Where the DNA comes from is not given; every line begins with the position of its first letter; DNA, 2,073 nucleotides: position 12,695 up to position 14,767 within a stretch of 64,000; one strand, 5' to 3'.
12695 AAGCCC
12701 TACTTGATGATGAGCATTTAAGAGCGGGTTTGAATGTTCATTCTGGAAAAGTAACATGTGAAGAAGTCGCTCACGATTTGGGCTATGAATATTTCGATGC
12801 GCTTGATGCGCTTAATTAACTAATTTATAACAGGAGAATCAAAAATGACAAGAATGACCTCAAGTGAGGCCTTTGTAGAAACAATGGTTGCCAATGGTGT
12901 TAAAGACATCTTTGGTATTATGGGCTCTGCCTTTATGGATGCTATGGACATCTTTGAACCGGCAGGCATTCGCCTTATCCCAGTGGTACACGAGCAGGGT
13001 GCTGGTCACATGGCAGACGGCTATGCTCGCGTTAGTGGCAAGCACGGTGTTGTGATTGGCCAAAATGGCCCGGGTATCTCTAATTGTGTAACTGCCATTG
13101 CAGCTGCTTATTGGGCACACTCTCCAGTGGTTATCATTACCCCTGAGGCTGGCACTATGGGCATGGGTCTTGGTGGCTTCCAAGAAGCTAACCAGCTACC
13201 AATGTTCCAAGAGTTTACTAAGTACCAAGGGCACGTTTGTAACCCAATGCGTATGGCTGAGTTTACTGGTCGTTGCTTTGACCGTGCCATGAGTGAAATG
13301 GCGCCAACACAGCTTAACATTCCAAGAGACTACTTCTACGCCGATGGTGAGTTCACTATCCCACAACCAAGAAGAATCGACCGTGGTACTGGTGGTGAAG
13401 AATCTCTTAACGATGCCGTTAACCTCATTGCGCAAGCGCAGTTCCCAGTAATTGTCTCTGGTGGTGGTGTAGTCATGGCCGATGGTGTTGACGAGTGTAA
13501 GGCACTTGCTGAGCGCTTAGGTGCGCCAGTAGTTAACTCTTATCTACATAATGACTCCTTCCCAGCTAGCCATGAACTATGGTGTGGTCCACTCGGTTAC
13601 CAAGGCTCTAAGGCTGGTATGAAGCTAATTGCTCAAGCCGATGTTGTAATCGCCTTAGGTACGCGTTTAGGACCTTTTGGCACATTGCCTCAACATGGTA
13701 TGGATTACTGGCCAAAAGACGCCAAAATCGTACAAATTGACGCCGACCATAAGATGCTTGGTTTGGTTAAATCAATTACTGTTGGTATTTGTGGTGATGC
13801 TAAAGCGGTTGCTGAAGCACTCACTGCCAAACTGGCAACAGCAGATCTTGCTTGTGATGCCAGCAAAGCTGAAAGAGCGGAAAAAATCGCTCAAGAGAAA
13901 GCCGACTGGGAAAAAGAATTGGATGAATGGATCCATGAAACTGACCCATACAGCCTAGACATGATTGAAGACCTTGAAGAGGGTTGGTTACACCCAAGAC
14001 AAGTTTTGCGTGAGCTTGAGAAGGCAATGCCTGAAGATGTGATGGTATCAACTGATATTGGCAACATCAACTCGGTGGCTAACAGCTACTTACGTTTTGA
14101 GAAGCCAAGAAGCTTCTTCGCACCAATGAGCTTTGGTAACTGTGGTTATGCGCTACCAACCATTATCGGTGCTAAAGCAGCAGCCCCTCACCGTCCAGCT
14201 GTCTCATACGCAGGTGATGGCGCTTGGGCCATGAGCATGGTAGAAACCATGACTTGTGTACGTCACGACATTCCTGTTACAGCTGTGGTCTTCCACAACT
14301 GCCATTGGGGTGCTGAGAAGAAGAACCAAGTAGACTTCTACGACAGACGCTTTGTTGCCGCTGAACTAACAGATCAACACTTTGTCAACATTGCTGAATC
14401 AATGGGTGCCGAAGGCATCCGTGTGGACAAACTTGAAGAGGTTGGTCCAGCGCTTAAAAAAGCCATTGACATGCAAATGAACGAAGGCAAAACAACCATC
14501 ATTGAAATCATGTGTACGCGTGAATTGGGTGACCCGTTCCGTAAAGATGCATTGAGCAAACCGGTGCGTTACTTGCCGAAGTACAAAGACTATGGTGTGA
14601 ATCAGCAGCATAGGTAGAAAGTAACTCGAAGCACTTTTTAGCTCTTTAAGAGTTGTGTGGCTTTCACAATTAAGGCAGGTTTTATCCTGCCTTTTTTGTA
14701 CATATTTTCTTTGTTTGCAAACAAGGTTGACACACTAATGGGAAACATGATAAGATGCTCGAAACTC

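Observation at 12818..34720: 1803-bp perfect direct repeat carrying xsc brackets a 20.1-kb block; deleting the block would recreate a canonical tpa-ald-xsc-pta operon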

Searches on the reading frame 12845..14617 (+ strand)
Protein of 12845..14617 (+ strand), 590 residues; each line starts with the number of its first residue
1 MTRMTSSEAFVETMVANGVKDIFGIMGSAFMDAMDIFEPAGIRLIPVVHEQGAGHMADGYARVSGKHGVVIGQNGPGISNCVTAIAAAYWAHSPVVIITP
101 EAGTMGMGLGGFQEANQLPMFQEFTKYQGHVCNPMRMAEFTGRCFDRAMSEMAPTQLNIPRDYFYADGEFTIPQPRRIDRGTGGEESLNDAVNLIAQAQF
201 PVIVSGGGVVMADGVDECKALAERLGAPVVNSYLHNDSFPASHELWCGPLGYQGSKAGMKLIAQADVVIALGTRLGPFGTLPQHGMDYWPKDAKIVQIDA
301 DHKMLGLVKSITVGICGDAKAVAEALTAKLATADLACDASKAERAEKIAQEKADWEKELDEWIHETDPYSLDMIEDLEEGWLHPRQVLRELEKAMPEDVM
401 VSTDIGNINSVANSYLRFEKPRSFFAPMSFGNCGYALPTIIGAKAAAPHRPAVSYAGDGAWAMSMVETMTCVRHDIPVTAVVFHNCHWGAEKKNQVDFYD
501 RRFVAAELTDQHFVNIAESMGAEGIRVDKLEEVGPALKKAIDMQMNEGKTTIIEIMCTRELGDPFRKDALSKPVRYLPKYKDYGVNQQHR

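Call 4: search_protein_families(library=ncbifam, proteins=[window:12845-14617:+], max_evalue=0.00001)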
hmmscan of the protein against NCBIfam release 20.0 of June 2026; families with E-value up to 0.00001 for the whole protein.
window:12845-14617:+ (590 aa): 51 families (the best 25 are shown)
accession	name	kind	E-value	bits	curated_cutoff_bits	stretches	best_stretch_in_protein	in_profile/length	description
TIGR03457.1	sulphoacet_xsc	equivalog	0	1036.5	676.4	1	3-580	1-579/579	sulfoacetaldehyde acetyltransferase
NF005713.0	PRK07525.1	subfamily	0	1018.9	620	1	2-584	4-589/592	sulfoacetaldehyde acetyltransferase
TIGR00118.1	acolac_lg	equivalog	9e-98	328.1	538.35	1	4-555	1-532/557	biosynthetic-type acetolactate synthase large subunit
NF004710.0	PRK06048.1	equivalog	4.2e-93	312.7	976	1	2-557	6-537/561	acetolactate synthase large subunit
NF004919.0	PRK06276.1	equivalog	6.8e-92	308.6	866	1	4-555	1-536/582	acetolactate synthase large subunit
NF006122.0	PRK08266.1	subfamily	4.8e-91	305.9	571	1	1-559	1-526/543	hypothetical protein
NF006052.0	PRK08199.1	subfamily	5.5e-91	305.6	539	1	3-560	7-540/559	thiamine pyrophosphate protein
NF005860.0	PRK07789.1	equivalog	2.7e-88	296.8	881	1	2-544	32-568/615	acetolactate synthase large subunit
NF006524.0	PRK08978.1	equivalog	1.8e-78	264.2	738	1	5-544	2-515/548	acetolactate synthase 2 catalytic subunit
NF005058.0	PRK06466.1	equivalog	1.1e-77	261.9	951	1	3-557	3-547/574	acetolactate synthase 3 large subunit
NF005039.0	PRK06456.1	equivalog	2e-77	261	868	1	6-545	4-536/572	acetolactate synthase large subunit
NF005712.0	PRK07524.1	subfamily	2.7e-77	260.4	500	1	4-557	3-529/536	5-guanidino-2-oxopentanoate decarboxylase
NF006319.0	PRK08527.1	equivalog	1.4e-76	258.2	905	1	1-559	1-540/565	acetolactate synthase large subunit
NF006581.0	PRK09107.1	equivalog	5.1e-74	249.6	974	1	3-544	10-544/595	acetolactate synthase 3 large subunit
TIGR02720.1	pyruv_oxi_spxB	equivalog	8.1e-74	249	637.85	1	7-562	2-536/575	pyruvate oxidase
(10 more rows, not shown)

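Call 7: find_encoding_contigs(protein=window:12845-14617:+, flank=10000, max_places=10)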
Protein window:12845-14617:+ (590 aa): 20 contigs read that carry it; 10 places shown.
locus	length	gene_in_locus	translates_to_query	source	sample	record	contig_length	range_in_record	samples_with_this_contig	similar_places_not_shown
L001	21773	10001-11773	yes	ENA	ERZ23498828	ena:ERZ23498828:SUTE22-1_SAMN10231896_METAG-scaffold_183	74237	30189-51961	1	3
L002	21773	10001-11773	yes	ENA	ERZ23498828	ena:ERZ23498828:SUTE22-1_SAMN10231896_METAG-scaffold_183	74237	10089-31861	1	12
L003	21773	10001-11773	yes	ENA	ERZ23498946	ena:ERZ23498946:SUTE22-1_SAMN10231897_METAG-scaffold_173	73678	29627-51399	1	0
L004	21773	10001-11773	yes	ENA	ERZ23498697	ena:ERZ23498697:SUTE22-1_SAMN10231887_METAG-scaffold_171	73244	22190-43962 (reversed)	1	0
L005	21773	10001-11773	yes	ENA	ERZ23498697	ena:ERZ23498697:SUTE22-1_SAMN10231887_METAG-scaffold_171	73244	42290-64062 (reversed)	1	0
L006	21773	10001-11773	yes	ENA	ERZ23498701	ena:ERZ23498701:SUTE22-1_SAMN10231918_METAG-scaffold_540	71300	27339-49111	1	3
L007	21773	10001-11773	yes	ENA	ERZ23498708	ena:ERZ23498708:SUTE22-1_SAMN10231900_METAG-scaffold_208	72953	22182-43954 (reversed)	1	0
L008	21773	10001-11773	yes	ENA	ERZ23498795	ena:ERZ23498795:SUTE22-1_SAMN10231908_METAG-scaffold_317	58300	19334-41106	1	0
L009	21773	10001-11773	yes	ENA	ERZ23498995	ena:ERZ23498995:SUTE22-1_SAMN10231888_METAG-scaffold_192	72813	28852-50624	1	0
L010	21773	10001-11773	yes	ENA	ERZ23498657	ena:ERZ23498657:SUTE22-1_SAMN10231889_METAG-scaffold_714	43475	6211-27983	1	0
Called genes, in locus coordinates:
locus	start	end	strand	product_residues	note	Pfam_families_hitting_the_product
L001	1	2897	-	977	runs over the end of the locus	PF04879:Molybdop_Fe4S4, PF00384:Molybdopterin, PF01568:Molydop_binding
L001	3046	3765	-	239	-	PF00392:GntR, PF14502:HTH_41 (faint), PF07702:UTRA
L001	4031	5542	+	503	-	PF01970:TctA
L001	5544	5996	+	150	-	PF07331:TctB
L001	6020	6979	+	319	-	PF03401:TctC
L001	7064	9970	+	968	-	PF00171:Aldedh, PF00501:AMP-binding, PF13193:AMP-binding_C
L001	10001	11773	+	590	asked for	PF02776:TPP_enzyme_N, PF00205:TPP_enzyme_M, PF02775:TPP_enzyme_C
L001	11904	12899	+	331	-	PF01515:PTA_PTB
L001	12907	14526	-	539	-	PF00890:FAD_binding_2 (faint), PF01266:DAO (faint), PF01946:Thi4 (weak), PF13450:NAD_binding_8 (weak), PF21162:ETFQO_UQ-bd, PF05187:Fer4_ETF_QO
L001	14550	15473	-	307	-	PF01012:ETF, PF00766:ETF_alpha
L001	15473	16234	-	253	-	PF01012:ETF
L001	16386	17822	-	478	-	PF00512:HisKA, PF02518:HATPase_c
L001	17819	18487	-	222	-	PF00072:Response_reg, PF00486:Trans_reg_C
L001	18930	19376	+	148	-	PF04203:Sortase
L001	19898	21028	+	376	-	PF06155:GBBH-like_N, PF02668:TauD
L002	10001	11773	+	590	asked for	PF02776:TPP_enzyme_N, PF00205:TPP_enzyme_M, PF02775:TPP_enzyme_C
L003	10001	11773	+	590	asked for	PF02776:TPP_enzyme_N, PF00205:TPP_enzyme_M, PF02775:TPP_enzyme_C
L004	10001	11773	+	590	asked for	PF02776:TPP_enzyme_N, PF00205:TPP_enzyme_M, PF02775:TPP_enzyme_C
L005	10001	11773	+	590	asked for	PF02776:TPP_enzyme_N, PF00205:TPP_enzyme_M, PF02775:TPP_enzyme_C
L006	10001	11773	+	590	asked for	PF02776:TPP_enzyme_N, PF00205:TPP_enzyme_M, PF02775:TPP_enzyme_C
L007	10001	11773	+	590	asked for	PF02776:TPP_enzyme_N, PF00205:TPP_enzyme_M, PF02775:TPP_enzyme_C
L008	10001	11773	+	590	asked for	PF02776:TPP_enzyme_N, PF00205:TPP_enzyme_M, PF02775:TPP_enzyme_C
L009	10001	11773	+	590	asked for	PF02776:TPP_enzyme_N, PF00205:TPP_enzyme_M, PF02775:TPP_enzyme_C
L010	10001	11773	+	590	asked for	PF02776:TPP_enzyme_N, PF00205:TPP_enzyme_M, PF02775:TPP_enzyme_C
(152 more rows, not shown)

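Call 8: find_related_loci(query=window:12845-14617:+, collection=genome_contigs, flank=10000)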
Query window:12845-14617:+ (590 aa) in genome_contigs; peptide patterns used: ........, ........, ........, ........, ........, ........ (x = any residue, [..] = any of these).
600 stretches matched a pattern (row limit reached: there are more); 590 encode a relative of the query (tblastn E <= 1e-3); the best 80 are kept; 80 distinct loci.
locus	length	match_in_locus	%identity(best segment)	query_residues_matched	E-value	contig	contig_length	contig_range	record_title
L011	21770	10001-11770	93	1-590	0e+0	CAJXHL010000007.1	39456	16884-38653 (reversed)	MAG TPA_asm: uncultured Gammaproteobacteria bacterium isolate SRR5494785_bin.80_MetaBAT_v2.12.1_MAG genome assembly, con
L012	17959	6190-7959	89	1-590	0e+0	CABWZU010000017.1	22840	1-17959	MAG: uncultured gamma proteobacterium genome assembly, contig: AG-313-C17_NODE_17, whole genome shotgun sequence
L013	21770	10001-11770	89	1-590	0e+0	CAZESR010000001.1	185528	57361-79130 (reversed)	MAG TPA_asm: uncultured Piscirickettsiaceae bacterium isolate SRP260945_co1_34 genome assembly, contig: NODE_30_length_1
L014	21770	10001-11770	89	1-590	0e+0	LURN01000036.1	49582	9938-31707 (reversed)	MAG: Candidatus Thioglobus sp. REDSEA-S12_B1 scaffold36, whole genome shotgun sequence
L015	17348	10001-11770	88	1-590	0e+0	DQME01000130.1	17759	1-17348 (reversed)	MAG TPA_asm: Gammaproteobacteria bacterium isolate SZUA-1055 k95_494489, whole genome shotgun sequence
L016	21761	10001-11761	83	4-583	0e+0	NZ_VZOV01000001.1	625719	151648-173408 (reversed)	Cupriavidus gilardii strain CCUG 38401 contig_0000001, whole genome shotgun sequence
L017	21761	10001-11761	83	4-583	0e+0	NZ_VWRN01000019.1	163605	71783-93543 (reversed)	Cupriavidus cauae strain MKL-01 contig20, whole genome shotgun sequence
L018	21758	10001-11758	83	1-583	0e+0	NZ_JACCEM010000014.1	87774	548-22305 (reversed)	Parapusillimonas granuli strain LMG 24012 NODE_14_length_87774_cov_71.330485, whole genome shotgun sequence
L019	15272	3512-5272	83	4-583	0e+0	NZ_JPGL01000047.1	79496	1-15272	Burkholderia paludis strain MSh1 contigs47, whole genome shotgun sequence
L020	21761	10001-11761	83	4-583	0e+0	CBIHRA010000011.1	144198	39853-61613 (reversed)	MAG TPA_asm: uncultured Burkholderiaceae bacterium isolate SRR18156191_maxbin2_2 genome assembly, contig: ERZ27336852.51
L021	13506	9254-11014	83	4-583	0e+0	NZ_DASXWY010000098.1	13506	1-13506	MAG: Trinickia sp. isolate SMAG_U4784 k141_180388, whole genome shotgun sequence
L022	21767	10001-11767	82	3-588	0e+0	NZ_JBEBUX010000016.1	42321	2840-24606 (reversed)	MAG: Pollutimonas bauzanensis isolate T2.bin.229 NODE_2589_length_42321_cov_87.462712, whole genome shotgun sequence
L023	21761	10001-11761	82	4-583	0e+0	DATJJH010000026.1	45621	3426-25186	MAG TPA_asm: Trinickia sp. isolate SMAG_U15560 k141_3493516, whole genome shotgun sequence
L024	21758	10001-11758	83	1-583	0e+0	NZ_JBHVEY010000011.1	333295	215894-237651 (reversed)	Rhodococcus sp. NPDC057529 NPDC057529_323_C2.ctg-0011, whole genome shotgun sequence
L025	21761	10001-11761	82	4-583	0e+0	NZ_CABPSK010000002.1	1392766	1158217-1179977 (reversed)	Pandoraea pneumonica strain LMG 31114, whole genome shotgun sequence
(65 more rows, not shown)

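Call 22: find_related_loci(query=window:12845-14617:+, collection=metagenome_contigs, flank=10000)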
Query window:12845-14617:+ (590 aa) in metagenome_contigs; peptide patterns used: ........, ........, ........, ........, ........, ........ (x = any residue, [..] = any of these).
600 stretches matched a pattern (row limit reached: there are more); 579 encode a relative of the query (tblastn E <= 1e-3); the best 80 are kept; 80 distinct loci.
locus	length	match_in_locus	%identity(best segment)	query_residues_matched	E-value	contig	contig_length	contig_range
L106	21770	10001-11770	96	1-590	0e+0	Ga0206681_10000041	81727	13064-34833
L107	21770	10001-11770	96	1-590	0e+0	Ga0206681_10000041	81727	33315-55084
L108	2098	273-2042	96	1-590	0e+0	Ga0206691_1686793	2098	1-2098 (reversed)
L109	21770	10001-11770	90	1-590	0e+0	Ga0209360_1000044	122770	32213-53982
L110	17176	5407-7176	89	1-590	0e+0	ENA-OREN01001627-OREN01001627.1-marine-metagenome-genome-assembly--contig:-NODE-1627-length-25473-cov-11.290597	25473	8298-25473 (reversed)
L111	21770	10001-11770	89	1-590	0e+0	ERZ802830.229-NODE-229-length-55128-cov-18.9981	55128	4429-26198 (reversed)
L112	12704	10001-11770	89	1-590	0e+0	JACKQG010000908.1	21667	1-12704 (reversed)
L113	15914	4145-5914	89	1-590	0e+0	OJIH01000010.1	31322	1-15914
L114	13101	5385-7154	89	1-590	0e+0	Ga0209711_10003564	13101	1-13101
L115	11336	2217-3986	89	1-590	0e+0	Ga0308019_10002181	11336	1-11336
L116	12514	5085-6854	89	1-590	0e+0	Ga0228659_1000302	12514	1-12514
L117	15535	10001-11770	89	1-590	0e+0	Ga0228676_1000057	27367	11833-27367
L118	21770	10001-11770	88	1-590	0e+0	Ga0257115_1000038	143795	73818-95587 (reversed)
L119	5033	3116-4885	89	1-590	0e+0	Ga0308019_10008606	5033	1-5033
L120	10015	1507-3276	89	1-590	0e+0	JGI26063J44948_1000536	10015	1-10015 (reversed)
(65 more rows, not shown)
